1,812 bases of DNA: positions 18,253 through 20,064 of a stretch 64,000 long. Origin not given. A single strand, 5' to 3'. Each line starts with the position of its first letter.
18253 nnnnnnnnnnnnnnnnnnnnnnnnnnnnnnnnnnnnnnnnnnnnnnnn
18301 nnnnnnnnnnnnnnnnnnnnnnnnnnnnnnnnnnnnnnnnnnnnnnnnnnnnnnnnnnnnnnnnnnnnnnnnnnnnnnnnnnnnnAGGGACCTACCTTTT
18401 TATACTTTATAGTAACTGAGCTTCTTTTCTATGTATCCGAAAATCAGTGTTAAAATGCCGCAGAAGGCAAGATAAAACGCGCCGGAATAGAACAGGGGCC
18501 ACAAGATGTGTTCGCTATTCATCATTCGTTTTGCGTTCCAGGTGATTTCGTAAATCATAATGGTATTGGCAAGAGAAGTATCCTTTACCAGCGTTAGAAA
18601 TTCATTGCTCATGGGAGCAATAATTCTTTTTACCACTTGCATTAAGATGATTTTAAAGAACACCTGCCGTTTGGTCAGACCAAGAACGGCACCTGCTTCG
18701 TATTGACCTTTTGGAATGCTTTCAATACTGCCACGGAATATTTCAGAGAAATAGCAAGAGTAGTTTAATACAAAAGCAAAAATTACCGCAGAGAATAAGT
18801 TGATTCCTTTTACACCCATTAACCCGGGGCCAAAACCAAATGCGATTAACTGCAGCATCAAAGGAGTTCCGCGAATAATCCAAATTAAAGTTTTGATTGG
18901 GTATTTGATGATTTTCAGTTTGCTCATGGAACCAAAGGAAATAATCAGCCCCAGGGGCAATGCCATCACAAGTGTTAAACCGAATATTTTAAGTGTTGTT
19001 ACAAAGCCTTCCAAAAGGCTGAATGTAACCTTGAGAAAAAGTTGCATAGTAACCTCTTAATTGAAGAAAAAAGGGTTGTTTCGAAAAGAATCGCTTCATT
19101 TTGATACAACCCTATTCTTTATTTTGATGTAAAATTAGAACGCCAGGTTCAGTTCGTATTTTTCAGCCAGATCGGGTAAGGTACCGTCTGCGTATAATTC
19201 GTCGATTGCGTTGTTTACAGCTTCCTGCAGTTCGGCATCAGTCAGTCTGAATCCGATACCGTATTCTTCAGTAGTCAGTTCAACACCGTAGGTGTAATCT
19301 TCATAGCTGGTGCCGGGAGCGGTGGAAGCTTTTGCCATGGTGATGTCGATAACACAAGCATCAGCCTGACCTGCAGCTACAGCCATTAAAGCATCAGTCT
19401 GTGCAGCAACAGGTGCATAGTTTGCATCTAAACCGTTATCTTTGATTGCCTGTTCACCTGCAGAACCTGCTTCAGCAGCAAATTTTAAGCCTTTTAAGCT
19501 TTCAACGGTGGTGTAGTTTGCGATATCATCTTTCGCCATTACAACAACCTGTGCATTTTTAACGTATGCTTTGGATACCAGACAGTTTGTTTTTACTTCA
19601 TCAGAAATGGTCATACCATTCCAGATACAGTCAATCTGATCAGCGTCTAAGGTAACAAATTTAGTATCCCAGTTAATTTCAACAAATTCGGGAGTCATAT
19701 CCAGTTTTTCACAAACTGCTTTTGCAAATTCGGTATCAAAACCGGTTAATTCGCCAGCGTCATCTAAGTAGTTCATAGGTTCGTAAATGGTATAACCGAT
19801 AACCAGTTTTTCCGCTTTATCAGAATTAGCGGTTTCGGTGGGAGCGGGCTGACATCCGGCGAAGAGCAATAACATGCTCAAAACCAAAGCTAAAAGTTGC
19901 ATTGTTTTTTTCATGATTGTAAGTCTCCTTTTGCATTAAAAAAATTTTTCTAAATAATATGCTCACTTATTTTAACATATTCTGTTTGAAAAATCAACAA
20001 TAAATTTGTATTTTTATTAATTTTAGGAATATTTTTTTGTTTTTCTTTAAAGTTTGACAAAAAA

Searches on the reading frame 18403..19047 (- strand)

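Call 14: search_protein_families(library=pfam, proteins=[window:18403-19047:-], max_evalue=0.00001)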
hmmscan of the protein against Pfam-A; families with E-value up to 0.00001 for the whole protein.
window:18403-19047:- (215 aa): 1 family
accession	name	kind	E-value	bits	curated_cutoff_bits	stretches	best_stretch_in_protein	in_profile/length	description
PF00528.27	BPD_transp_1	-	3.1e-19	69.8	26.4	1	30-211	2-183/184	Binding-protein-dependent transport system inner membrane component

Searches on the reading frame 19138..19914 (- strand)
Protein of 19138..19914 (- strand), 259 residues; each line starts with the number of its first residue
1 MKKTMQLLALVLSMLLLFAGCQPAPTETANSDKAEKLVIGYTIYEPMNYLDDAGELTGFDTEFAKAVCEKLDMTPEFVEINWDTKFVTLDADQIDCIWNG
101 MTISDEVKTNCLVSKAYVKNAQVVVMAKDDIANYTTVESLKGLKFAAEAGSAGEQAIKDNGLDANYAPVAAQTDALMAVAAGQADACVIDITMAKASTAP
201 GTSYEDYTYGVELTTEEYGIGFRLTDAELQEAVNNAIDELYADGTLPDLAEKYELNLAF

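Call 15: search_protein_families(library=pfam, proteins=[window:19138-19914:-], max_evalue=0.00001)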
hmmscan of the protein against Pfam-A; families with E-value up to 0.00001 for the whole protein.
window:19138-19914:- (259 aa): 1 family
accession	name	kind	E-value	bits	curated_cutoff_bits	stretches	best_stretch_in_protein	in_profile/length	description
PF00497.25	SBP_bac_3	-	9.5e-30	103.5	26.4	1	39-253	3-129/132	Bacterial extracellular solute-binding proteins, family 3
